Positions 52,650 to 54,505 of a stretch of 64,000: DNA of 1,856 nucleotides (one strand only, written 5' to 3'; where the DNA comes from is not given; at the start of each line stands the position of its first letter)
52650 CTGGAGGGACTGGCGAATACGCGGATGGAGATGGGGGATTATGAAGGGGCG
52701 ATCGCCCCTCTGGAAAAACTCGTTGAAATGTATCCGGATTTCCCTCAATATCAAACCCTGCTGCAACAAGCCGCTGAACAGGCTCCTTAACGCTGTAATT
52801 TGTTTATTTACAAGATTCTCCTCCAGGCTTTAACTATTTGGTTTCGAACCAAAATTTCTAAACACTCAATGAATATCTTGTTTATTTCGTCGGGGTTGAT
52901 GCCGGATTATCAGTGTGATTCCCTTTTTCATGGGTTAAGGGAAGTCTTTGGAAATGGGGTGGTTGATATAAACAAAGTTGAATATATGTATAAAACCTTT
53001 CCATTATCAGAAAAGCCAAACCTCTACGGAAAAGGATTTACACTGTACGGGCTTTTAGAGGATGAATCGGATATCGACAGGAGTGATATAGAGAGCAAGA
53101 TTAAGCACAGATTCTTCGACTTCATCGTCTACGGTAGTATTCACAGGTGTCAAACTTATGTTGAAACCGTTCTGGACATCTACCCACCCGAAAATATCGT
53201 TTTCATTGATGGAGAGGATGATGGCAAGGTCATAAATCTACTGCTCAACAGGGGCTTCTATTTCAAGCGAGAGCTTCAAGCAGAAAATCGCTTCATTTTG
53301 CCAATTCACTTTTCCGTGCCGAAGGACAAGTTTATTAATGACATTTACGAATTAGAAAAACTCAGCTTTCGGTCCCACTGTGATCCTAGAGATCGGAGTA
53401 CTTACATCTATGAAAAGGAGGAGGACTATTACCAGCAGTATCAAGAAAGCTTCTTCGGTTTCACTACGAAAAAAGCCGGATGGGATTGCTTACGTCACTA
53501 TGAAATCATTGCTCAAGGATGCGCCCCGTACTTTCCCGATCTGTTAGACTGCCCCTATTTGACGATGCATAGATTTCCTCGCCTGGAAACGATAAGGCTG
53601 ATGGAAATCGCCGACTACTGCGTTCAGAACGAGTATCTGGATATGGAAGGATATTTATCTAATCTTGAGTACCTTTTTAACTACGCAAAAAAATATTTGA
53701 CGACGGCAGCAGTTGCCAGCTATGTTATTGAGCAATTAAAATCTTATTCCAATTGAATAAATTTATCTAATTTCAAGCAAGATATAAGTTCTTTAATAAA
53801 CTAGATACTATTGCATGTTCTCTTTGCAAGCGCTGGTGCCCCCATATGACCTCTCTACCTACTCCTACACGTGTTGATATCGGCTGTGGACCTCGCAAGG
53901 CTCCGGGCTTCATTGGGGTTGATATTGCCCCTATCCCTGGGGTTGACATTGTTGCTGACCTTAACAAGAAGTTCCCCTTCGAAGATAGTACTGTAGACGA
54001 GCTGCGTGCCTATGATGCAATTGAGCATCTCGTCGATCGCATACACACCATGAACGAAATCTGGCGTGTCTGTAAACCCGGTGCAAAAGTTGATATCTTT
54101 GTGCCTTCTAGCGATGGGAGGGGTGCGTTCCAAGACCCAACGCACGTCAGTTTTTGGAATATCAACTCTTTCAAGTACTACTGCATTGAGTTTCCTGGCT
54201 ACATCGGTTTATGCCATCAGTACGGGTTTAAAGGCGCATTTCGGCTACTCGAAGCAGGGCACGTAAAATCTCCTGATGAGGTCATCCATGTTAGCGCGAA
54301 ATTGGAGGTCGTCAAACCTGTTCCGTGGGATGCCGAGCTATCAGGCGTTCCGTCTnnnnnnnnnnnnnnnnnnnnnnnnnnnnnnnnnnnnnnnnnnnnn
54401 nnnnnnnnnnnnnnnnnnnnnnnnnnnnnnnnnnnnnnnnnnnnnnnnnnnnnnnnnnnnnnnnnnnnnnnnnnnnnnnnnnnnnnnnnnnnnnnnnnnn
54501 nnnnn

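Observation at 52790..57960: Low-GC (~40%) island encoding a dual-methyltransferase/GT4 fusion and an FkbM methyltransferase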

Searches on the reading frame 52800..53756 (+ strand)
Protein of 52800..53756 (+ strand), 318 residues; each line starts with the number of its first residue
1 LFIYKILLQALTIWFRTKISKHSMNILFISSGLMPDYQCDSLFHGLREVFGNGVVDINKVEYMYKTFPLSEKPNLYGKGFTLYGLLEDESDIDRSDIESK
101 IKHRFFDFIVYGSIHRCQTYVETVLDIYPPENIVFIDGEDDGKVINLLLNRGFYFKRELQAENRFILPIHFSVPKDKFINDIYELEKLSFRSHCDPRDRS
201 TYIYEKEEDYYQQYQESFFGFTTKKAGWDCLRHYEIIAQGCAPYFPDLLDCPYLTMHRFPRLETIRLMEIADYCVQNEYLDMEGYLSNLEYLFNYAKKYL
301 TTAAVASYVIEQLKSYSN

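Call 5: search_protein_families(library=pfam, proteins=[window:52800-53756:+], max_evalue=0.01)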
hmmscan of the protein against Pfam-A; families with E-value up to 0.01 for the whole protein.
window:52800-53756:+ (318 aa): 0 families

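Call 6: search_protein_families(library=ncbifam, proteins=[window:52800-53756:+], max_evalue=0.01)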
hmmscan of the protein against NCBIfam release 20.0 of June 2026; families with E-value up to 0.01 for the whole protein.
window:52800-53756:+ (318 aa): 0 families

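Call 34: find_homologous_proteins(query=window:52869-53756:+, max_evalue=0.001)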
Query window:52869-53756:+ (295 aa): 2337 proteins with E <= 0.001 among 2750 candidates; the best 120 are listed.
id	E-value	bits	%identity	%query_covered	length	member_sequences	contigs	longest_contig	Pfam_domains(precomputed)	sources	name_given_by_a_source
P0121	2.5e-200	682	100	100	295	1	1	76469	-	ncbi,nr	ncbi:MAG: hypothetical protein VKK04_02330 [Synechococcales bacterium]|nr:hypothetical protein [Syne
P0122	1.5e-155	535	77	100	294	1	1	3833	-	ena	-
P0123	7.5e-139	480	70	99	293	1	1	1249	-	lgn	-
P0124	7.3e-128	444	64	98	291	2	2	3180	-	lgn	-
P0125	1.1e-126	440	64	98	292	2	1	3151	-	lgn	-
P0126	1.2e-124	434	63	98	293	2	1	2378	-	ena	-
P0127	4.5e-124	432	64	99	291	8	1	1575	-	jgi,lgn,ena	jgi:hypothetical protein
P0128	4.8e-123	428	64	98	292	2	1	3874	-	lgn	-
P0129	1.1e-120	421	64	98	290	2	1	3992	-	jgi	jgi:hypothetical protein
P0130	1.9e-117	410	60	99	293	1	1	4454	-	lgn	-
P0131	5.2e-117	409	59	99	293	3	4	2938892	-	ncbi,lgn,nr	ncbi:MAG: hypothetical protein NZ901_07670 [Geminocystis sp.]|nr:hypothetical protein [Geminocystis 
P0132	1.1e-116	408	61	98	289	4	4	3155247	-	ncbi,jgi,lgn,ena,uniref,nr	ncbi:hypothetical protein AA637_14840 [Cyanobacterium sp. HL-69]|uniref:hypothetical protein n=1 Tax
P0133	2.0e-108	380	64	86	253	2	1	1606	-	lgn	-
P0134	7.7e-104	365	62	85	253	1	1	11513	-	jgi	jgi:hypothetical protein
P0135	1.2e-84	302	48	99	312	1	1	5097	-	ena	-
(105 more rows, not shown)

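Call 35: find_encoding_contigs(protein=P0132, flank=10000, max_places=2)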
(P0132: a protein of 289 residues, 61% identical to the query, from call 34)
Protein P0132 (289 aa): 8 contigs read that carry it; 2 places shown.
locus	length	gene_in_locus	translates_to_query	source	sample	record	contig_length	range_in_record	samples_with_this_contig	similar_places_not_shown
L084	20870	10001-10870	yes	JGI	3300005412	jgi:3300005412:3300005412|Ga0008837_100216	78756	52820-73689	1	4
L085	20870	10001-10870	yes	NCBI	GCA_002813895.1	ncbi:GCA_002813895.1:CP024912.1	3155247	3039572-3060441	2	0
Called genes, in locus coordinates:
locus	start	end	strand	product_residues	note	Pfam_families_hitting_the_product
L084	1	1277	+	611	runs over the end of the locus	PF13844:Glyco_transf_41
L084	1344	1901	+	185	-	PF05685:Uma2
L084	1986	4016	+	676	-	PF13428:TPR_14 (faint), PF13181:TPR_8 (faint), PF23241:HAT_PRP39_C (weak), PF13844:Glyco_transf_41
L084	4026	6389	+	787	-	PF13176:TPR_7 (faint), PF13181:TPR_8 (faint), PF13424:TPR_12 (faint), PF13428:TPR_14 (faint), PF13414:TPR_11 (weak), PF13431:TPR_17, PF00515:TPR_1 (weak), PF13844:Glyco_transf_41, +4 more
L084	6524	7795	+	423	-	PF08241:Methyltransf_11, PF13649:Methyltransf_25 (faint)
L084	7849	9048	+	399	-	PF13524:Glyco_trans_1_2 (weak), PF07719:TPR_2 (weak)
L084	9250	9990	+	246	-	PF13578:Methyltransf_24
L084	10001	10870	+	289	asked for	-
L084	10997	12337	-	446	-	PF01209:Ubie_methyltran (weak), PF05175:MTS (weak), PF13489:Methyltransf_23, PF02390:Methyltransf_4 (weak), PF13847:Methyltransf_31, PF08241:Methyltransf_11, PF08242:Methyltransf_12, PF13649:Methyltransf_25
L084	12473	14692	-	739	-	PF13524:Glyco_trans_1_2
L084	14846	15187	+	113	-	PF01909:NTP_transf_2, PF18765:Polbeta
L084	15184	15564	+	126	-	PF05168:HEPN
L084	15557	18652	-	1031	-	PF13439:Glyco_transf_4, PF13579:Glyco_trans_4_4 (weak), PF00534:Glycos_transf_1, PF13524:Glyco_trans_1_2, PF13692:Glyco_trans_1_4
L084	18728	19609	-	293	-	PF13489:Methyltransf_23, PF08241:Methyltransf_11 (weak), PF08242:Methyltransf_12 (weak)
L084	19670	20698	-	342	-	-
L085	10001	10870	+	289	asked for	-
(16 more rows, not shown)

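Call 36: find_encoding_contigs(protein=P0122, flank=5000, max_places=2)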
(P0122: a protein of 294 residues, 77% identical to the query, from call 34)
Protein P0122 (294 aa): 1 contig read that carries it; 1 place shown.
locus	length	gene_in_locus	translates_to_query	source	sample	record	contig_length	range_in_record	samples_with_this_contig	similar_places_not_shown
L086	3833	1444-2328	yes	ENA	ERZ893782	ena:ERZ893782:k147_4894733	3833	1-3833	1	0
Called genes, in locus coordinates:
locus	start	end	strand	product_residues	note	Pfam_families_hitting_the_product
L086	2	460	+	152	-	?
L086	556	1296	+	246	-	PF13578:Methyltransf_24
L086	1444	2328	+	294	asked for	-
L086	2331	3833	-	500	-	?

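Call 39: search_solved_structures(query=A3, max_evalue=1)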
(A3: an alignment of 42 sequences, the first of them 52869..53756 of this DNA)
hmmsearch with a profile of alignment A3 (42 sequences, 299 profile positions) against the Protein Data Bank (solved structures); distinct sequences matched with E-value up to 1: 0.

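Call 47: predict_structure(alignment_id=A3)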
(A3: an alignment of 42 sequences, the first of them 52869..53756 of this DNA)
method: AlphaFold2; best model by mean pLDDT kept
length: 295 residues; sequences in the alignment: 42
mean_pLDDT: 89.8   pTM: 0.89
mean pLDDT of the five models: 89.8, 89.6, 89.4, 88.6, 88.0
residues with pLDDT >= 90: 208; 70-90: 63; 50-70: 24; < 50: 0
segments of 3 or more residues with pLDDT < 50: none
pLDDT, mean of each block of 10 residues (from residue 1): 93 89 95 81 69 68 79 96 97 96 98 92 96 93 95 95 93 70 81 92 73 96 90 94 97 96 98 98 97 85
secondary structure, 60 per line:
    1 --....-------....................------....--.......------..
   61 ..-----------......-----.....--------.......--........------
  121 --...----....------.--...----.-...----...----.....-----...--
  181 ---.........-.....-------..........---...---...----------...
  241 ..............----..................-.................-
elements in order: E3-6 H14-30 E31-33 H40-43 H46-52 H59-62 H74-79 E85-89 H98-104 E110-114 E130-133 E143-145 E166-170 H184-192 E194-198 H206-215 E219-221 H238-254 H259-276 H279-294

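Call 52: fold_search(model_id=the predicted structure, library=pdb)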
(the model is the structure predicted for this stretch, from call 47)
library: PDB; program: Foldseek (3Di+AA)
matches with E <= 10: 910; with E <= 0.001: 14
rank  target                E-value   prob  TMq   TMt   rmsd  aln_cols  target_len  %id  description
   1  1y8z_A                3.2e-05  1.00  0.48  0.39   9.3       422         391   11  alpha-glucosyltransferase in complex with UDP and a 13-mer DNA containing a HMU base at 1.9 A resolution (released 2005-08-30)
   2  3c48_B                1.1e-04  1.00  0.36  0.29  12.9       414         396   11  Structure of the retaining glycosyltransferase MshA: The first step in mycothiol biosynthesis. Organism: Corynebacteri (released 2008-03-25)
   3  3oka_A                1.1e-04  1.00  0.56  0.46   9.3       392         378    8  Crystal structure of Corynebacterium glutamicum PimB' in complex with GDP-Man (triclinic crystal form) (released 2010-09-15)
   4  4xso_A                1.2e-04  1.00  0.49  0.42   9.4       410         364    9  Crystal structure of apo-form Alr3699/HepE from Anabaena sp. strain PCC 7120 (released 2016-01-13)
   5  6n1x                  1.8e-04  1.00  0.50  0.41   9.4       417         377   12  BshA from Staphylococcus aureus complexed with UDP and N-acetylglucosamine (released 2019-08-21)
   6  7sch_B                2.5e-04  1.00  0.49  0.28   7.7       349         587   10  Cryo-EM structure of the human Exostosin-1 and Exostosin-2 heterodimer (released 2022-09-28)
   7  6d9t                  3.7e-04  1.00  0.52  0.43   9.3       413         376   11  BshA from Staphylococcus aureus complexed with UDP (released 2019-05-08)
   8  3c4q_A                4.4e-04  1.00  0.49  0.39   9.4       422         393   11  Structure of the retaining glycosyltransferase MshA : The first step in mycothiol biosynthesis. Organism : Corynebacte (released 2008-04-01)
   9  1nlm_A                5.0e-04  1.00  0.45  0.40  11.0       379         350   10  CRYSTAL STRUCTURE OF MURG:GLCNAC COMPLEX (released 2003-02-11)
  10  3c4q_B                5.9e-04  1.00  0.48  0.38  10.1       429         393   10  Structure of the retaining glycosyltransferase MshA : The first step in mycothiol biosynthesis. Organism : Corynebacte (released 2008-04-01)
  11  8jjn_C                7.0e-04  1.00  0.46  0.43   8.6       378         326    8  Structure of SenB in complex with UDP-Glc and PO4- at 1.98 Angstroms resolution (released 2024-02-07)
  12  3c48_A                7.0e-04  0.99  0.36  0.29  12.8       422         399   10  Structure of the retaining glycosyltransferase MshA: The first step in mycothiol biosynthesis. Organism: Corynebacteri (released 2008-03-25)
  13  4wyi                  7.0e-04  0.98  0.37  0.34  12.5       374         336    8  The crystal structure of Arabidopsis thaliana galactolipid synthase, MGD1 (apo-form) (released 2016-02-17)
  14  8jjn_B                9.8e-04  1.00  0.49  0.47   8.1       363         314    8  Structure of SenB in complex with UDP-Glc and PO4- at 1.98 Angstroms resolution (released 2024-02-07)
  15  2iuy_A                1.2e-03  1.00  0.48  0.43   8.6       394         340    9  Crystal structure of AviGT4, a glycosyltransferase involved in Avilamycin A biosynthesis (released 2006-10-11)
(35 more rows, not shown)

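Call 67: search_protein_families(library=pfam, proteins=[window:52869-53756:+], max_evalue=10)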
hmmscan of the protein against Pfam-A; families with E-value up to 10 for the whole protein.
window:52869-53756:+ (295 aa): 0 families

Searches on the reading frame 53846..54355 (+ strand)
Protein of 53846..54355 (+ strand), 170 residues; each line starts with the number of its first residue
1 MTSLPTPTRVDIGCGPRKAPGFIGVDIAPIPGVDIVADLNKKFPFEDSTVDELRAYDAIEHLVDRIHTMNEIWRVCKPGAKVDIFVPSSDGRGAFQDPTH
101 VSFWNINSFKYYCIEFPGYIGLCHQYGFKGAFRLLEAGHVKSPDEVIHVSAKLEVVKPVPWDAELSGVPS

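Call 63: search_solved_structures(query=window:53846-54355:+, max_evalue=0.1)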
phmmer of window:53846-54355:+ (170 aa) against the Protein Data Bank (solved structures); distinct sequences matched with E-value up to 0.1: 8.
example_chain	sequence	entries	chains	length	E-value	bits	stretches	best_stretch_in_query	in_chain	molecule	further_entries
8zc8_A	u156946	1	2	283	0.002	21.2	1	43-100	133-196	MitM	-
21zq_A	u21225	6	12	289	0.0021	21.2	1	43-100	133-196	MitM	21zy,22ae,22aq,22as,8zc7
3bus_A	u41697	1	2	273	0.0027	20.8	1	42-84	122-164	Methyltransferase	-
6f5z_A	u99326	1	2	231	0.0029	20.7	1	38-81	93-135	24-sterol C-methyltransferase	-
5gm1_A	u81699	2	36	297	0.019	18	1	38-82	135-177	O-methylransferase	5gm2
6uv6_A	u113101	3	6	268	0.023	17.8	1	42-84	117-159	D-glucose O-methyltransferase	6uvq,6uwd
4ine_A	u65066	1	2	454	0.048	16.7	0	43-86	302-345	Protein PMT-2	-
4krh_A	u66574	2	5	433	0.097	15.7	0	42-94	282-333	Phosphoethanolamine N-methyltransferase 2 | Phospholethanolamine N-methyltransferase 2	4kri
